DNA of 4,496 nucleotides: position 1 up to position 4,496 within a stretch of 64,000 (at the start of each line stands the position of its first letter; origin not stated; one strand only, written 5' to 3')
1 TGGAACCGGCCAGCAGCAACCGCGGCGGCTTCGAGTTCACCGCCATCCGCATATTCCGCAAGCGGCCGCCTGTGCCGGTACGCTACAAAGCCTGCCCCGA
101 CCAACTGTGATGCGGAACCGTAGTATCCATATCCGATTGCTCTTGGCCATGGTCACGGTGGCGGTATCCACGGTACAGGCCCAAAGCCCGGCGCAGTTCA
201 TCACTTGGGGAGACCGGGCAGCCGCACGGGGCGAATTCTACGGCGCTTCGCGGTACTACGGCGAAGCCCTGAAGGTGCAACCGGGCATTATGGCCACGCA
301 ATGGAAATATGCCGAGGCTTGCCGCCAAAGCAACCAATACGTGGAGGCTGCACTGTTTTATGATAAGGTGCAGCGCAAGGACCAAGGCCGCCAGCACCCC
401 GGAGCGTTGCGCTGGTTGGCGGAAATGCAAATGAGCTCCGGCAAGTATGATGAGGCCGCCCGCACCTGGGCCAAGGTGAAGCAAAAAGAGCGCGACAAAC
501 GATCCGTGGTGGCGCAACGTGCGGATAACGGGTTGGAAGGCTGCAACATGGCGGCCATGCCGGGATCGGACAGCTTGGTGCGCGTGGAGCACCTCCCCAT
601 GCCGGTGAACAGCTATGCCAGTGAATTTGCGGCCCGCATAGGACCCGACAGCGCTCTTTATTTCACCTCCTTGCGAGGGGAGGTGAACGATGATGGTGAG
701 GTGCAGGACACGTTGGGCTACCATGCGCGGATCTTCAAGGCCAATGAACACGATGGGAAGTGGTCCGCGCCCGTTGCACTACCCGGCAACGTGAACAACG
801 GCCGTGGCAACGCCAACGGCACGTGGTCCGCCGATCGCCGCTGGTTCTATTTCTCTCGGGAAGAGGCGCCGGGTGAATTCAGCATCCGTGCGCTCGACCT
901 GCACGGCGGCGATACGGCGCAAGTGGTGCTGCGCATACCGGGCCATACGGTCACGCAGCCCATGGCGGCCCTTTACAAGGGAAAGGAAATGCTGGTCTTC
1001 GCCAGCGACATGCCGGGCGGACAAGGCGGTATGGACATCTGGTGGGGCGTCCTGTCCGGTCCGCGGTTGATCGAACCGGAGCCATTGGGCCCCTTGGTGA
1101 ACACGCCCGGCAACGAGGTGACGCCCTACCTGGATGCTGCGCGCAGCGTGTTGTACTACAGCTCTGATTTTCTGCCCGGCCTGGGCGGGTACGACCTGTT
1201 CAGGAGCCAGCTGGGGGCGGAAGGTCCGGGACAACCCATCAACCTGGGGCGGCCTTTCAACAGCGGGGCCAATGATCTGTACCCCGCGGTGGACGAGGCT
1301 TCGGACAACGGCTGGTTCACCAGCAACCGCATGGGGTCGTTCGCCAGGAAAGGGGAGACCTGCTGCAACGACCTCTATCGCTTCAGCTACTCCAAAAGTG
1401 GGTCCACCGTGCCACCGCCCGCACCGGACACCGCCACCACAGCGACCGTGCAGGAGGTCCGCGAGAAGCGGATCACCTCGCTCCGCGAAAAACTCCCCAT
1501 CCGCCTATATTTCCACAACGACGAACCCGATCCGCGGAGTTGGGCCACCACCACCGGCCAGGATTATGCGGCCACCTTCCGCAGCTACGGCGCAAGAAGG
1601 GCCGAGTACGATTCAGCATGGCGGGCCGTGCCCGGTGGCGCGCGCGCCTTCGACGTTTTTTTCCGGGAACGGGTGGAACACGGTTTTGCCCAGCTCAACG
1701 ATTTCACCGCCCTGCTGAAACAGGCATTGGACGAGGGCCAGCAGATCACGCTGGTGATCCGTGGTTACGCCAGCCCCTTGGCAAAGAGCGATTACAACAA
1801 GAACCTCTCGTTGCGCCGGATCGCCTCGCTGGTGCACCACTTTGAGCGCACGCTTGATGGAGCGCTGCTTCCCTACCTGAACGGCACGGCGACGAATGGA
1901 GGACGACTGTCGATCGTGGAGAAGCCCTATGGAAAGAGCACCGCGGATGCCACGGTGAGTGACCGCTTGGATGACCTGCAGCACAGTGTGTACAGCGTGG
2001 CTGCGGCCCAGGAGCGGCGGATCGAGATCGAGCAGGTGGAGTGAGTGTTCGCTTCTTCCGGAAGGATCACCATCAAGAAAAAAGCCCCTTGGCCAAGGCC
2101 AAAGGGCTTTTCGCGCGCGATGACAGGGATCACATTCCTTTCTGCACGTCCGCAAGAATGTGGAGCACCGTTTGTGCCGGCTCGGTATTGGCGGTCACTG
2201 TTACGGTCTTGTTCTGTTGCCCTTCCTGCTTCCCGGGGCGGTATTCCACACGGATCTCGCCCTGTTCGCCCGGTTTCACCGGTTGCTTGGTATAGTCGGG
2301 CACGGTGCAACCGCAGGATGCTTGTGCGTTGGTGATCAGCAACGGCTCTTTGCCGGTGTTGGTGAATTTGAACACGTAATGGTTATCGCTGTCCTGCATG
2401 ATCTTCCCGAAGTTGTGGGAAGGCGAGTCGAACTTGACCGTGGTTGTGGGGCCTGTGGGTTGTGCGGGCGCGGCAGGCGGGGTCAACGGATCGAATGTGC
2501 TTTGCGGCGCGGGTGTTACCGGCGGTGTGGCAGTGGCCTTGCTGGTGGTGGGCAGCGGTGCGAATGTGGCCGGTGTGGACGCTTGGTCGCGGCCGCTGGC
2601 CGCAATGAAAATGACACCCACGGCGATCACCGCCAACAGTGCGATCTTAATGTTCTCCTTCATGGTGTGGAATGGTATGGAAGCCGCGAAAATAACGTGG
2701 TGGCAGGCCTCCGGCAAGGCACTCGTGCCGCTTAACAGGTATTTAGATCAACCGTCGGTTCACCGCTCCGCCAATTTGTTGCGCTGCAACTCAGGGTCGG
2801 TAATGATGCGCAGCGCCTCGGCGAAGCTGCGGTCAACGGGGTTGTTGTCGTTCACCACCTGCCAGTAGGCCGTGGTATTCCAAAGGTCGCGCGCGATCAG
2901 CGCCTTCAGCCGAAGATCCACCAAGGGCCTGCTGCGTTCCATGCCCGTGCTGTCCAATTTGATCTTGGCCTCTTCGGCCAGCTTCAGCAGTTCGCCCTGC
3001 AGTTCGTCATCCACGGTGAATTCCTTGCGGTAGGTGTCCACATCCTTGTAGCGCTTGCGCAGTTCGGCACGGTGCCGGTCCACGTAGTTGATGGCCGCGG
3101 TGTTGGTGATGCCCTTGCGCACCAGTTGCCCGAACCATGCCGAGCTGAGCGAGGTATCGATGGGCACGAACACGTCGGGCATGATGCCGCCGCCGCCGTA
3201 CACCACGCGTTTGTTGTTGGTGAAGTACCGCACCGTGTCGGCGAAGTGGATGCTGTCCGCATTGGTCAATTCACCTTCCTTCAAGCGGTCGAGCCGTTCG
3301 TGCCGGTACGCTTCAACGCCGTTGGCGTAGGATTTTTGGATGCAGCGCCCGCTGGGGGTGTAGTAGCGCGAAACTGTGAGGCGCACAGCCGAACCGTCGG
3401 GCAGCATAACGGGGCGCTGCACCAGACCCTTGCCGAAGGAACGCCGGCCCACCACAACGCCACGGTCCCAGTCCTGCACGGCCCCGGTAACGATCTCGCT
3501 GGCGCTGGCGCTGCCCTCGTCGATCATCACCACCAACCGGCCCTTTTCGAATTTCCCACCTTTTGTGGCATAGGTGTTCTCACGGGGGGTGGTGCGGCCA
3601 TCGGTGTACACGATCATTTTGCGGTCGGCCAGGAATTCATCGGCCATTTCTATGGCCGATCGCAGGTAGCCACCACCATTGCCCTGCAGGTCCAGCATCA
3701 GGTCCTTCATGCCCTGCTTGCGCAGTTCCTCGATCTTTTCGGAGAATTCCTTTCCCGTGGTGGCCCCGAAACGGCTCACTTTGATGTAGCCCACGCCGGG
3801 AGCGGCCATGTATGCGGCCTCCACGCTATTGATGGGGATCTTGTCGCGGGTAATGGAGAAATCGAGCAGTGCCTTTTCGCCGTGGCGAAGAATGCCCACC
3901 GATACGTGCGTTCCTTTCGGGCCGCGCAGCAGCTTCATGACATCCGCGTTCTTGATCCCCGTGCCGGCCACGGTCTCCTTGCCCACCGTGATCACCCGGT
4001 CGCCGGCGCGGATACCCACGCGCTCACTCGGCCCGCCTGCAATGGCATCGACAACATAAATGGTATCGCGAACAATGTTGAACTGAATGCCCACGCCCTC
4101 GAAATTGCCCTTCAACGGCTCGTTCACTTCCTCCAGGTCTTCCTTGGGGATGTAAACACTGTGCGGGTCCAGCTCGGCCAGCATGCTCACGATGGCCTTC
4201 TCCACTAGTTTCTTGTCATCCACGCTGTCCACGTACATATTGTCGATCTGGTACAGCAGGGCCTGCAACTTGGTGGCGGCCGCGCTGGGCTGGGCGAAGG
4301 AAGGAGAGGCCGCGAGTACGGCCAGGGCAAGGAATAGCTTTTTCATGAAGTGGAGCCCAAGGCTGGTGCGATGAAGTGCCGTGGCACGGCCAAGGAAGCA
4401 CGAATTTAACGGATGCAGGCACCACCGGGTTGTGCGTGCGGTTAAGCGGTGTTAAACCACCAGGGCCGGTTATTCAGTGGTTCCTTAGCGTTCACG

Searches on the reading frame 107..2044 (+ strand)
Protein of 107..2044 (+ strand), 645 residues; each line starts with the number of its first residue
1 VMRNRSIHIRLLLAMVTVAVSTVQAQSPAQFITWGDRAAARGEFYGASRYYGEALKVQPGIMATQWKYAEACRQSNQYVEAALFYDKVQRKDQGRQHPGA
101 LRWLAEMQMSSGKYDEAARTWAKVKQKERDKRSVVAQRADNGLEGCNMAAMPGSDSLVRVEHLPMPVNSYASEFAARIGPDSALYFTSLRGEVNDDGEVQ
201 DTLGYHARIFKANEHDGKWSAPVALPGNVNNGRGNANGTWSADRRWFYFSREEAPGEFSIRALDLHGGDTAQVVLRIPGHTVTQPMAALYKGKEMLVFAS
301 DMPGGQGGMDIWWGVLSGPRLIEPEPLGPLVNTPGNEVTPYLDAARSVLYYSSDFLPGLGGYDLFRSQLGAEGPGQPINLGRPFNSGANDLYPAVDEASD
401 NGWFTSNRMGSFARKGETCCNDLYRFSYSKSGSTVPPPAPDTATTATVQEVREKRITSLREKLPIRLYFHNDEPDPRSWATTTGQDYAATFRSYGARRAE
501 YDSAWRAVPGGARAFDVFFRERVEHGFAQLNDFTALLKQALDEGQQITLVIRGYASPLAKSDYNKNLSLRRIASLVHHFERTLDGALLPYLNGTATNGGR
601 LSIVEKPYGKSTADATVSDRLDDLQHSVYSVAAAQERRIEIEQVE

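Call 50: search_protein_families(library=pfam, proteins=[window:107-2044:+], max_evalue=0.00001)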
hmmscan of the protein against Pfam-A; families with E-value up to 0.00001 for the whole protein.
window:107-2044:+ (645 aa): 3 families
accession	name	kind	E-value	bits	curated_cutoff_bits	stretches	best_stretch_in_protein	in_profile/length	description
PF07676.18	PD40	-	2.1e-10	40.7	20.9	0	228-256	3-32/38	WD40-like Beta Propeller Repeat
PF13432.12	TPR_16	-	1.7e-07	32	32.7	0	33-94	2-63/65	Tetratricopeptide repeat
PF07719.23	TPR_2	-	1.5e-06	28.3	27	0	100-125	3-28/34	Tetratricopeptide repeat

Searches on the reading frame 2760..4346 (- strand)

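Call 50: search_protein_families(library=pfam, proteins=[window:2760-4346:-], max_evalue=0.00001)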
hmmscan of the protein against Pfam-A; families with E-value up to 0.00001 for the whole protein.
window:2760-4346:- (528 aa): 4 families
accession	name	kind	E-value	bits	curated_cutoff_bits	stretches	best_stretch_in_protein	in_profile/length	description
PF03572.23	Peptidase_S41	-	5e-52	176.2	24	1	185-343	2-158/165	Peptidase family S41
PF17820.7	PDZ_6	-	1e-08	35.2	27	1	98-154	2-54/54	PDZ domain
PF13180.12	PDZ_2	-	2e-07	31.6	27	1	85-161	3-76/80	PDZ domain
PF22694.1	CtpB_N-like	-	2.2e-07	31.7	27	1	23-69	37-84/85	Activating protease CtpB N-terminal domain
